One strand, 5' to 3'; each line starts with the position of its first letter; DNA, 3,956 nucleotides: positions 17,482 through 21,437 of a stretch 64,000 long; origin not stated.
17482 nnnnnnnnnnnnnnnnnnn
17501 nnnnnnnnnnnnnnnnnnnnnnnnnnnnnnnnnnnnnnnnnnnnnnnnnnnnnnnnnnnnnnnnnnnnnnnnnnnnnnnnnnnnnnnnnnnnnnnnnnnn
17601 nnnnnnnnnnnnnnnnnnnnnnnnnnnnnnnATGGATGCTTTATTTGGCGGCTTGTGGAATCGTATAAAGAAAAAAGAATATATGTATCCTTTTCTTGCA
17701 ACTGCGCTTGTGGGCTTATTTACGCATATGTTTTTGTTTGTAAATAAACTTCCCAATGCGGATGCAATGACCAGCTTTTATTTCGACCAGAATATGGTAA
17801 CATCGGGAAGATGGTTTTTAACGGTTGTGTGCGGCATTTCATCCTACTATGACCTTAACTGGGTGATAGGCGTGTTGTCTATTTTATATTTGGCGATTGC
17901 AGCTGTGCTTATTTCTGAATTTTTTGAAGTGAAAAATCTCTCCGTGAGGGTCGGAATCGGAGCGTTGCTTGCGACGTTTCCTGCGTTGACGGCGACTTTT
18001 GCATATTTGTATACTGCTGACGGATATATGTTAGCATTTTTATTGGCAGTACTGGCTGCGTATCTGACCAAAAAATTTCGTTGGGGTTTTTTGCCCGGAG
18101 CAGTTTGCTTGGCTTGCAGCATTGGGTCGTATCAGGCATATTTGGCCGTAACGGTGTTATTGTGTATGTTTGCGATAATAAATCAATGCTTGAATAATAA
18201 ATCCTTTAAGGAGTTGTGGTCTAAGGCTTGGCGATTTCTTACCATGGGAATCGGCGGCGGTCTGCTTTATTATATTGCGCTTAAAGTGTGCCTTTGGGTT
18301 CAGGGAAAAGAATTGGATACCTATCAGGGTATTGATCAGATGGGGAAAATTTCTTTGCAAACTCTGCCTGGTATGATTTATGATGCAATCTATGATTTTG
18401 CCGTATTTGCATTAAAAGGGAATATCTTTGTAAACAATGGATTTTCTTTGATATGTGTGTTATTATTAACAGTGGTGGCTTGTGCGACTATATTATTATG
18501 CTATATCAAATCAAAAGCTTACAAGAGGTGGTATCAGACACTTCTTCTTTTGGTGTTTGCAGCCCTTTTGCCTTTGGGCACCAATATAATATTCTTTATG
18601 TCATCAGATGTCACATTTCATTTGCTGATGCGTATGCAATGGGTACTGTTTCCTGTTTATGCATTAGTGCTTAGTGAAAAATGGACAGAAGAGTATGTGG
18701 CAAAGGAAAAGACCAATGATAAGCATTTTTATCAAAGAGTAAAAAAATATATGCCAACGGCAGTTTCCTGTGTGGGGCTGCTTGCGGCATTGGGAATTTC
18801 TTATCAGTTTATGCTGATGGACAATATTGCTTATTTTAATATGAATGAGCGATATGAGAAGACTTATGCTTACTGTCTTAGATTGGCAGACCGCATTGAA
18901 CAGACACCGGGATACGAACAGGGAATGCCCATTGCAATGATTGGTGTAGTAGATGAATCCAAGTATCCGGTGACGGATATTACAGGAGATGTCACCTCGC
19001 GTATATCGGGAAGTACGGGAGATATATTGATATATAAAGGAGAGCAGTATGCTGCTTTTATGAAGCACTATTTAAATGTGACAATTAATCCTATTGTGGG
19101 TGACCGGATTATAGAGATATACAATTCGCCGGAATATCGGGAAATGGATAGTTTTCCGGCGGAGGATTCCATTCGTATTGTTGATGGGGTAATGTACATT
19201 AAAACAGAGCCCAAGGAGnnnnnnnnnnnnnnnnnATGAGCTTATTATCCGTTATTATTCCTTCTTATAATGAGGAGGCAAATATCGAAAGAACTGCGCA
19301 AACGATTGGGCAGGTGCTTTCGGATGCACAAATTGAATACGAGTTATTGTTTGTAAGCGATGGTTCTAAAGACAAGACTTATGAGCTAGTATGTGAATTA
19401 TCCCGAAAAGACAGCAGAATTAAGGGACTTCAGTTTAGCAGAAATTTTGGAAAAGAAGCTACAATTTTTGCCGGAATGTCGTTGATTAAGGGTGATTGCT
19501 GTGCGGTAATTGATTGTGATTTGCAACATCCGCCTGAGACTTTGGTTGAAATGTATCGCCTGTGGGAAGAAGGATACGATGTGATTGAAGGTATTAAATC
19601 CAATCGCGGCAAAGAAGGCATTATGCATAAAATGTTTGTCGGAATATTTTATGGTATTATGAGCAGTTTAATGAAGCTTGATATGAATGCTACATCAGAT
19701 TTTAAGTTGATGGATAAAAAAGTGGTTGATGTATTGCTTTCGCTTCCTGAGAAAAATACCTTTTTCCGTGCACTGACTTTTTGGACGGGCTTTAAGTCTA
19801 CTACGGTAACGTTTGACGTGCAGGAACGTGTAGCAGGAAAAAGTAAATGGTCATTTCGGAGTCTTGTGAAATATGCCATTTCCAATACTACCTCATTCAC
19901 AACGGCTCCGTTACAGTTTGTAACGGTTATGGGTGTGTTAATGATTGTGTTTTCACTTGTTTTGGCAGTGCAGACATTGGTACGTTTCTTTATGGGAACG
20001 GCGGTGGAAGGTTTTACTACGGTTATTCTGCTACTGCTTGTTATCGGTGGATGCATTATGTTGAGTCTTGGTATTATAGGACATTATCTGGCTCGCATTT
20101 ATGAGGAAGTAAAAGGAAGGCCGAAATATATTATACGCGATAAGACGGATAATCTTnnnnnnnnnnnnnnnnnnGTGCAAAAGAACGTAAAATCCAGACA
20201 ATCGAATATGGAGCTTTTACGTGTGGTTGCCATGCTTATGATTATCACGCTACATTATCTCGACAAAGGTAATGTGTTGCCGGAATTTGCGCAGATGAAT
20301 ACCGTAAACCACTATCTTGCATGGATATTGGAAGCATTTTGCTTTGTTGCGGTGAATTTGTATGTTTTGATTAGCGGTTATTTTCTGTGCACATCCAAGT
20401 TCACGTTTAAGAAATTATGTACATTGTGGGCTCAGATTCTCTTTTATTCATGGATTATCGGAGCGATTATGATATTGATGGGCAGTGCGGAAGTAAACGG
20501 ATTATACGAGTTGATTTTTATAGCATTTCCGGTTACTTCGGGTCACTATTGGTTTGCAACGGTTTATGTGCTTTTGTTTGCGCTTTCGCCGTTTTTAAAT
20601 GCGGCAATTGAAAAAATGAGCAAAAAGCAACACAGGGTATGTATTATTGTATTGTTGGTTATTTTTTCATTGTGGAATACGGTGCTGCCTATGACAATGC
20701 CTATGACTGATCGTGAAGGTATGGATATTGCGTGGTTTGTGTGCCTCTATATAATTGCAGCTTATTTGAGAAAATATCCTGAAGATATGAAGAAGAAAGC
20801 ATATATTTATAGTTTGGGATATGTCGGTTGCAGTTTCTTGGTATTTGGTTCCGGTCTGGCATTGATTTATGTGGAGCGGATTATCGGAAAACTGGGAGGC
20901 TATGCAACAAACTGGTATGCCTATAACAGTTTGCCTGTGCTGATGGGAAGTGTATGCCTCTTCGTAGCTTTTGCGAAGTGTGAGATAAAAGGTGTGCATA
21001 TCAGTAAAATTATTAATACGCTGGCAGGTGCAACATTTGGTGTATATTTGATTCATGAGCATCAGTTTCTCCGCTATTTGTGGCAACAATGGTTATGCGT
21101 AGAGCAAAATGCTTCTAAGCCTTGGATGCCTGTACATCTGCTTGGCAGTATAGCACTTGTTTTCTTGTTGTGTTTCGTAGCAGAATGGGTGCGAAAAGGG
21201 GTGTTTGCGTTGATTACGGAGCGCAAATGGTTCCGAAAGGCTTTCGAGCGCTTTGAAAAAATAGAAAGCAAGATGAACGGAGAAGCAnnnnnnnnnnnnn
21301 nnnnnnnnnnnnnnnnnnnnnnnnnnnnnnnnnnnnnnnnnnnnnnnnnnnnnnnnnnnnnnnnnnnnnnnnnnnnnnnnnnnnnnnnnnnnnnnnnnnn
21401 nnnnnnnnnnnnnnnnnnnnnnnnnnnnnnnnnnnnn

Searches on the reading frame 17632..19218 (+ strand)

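Call 17: search_protein_families(library=ncbifam, proteins=[window:17632-19218:+], max_evalue=1e-15)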
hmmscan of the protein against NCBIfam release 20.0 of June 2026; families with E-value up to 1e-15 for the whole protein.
window:17632-19218:+ (529 aa): 0 families

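Call 19: search_protein_families(library=pfam, proteins=[window:17632-19218:+], max_evalue=0.001)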
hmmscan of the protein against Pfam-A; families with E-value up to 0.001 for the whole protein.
window:17632-19218:+ (529 aa): 2 families
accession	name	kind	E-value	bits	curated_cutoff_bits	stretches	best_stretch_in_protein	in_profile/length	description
PF14264.12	Glucos_trans_II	-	1.7e-53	182.3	30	1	34-333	2-309/317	Glucosyl transferase GtrII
PF18949.5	DUF5693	-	0.00077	18.5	29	1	275-392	318-429/609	Family of unknown function (DUF5693)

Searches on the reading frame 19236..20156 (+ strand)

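Call 17: search_protein_families(library=ncbifam, proteins=[window:19236-20156:+], max_evalue=1e-15)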
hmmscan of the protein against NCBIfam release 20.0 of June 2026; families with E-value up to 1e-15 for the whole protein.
window:19236-20156:+ (307 aa): 2 families
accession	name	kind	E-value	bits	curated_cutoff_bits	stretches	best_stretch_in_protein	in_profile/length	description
NF047588.1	GlcsyltransPgfSStrep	equivalog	1.1e-81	274.5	500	1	4-302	3-304/308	glycosyltransferase PgfS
NF007986.1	PRK10714.1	equivalog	6.3e-46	156.8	529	1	4-301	8-309/316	undecaprenyl-phosphate 4-deoxy-4-formamido-L-arabinose transferase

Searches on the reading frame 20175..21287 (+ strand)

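Call 17: search_protein_families(library=ncbifam, proteins=[window:20175-21287:+], max_evalue=1e-15)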
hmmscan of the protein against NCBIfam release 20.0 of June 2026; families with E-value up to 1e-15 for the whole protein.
window:20175-21287:+ (371 aa): 0 families

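Call 19: search_protein_families(library=pfam, proteins=[window:20175-21287:+], max_evalue=0.001)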
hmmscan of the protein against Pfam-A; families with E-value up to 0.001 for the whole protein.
window:20175-21287:+ (371 aa): 1 family
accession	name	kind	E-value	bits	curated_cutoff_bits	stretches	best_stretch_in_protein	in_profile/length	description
PF01757.29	Acyl_transf_3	-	1.1e-29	104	31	1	11-336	3-324/326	Acyltransferase domain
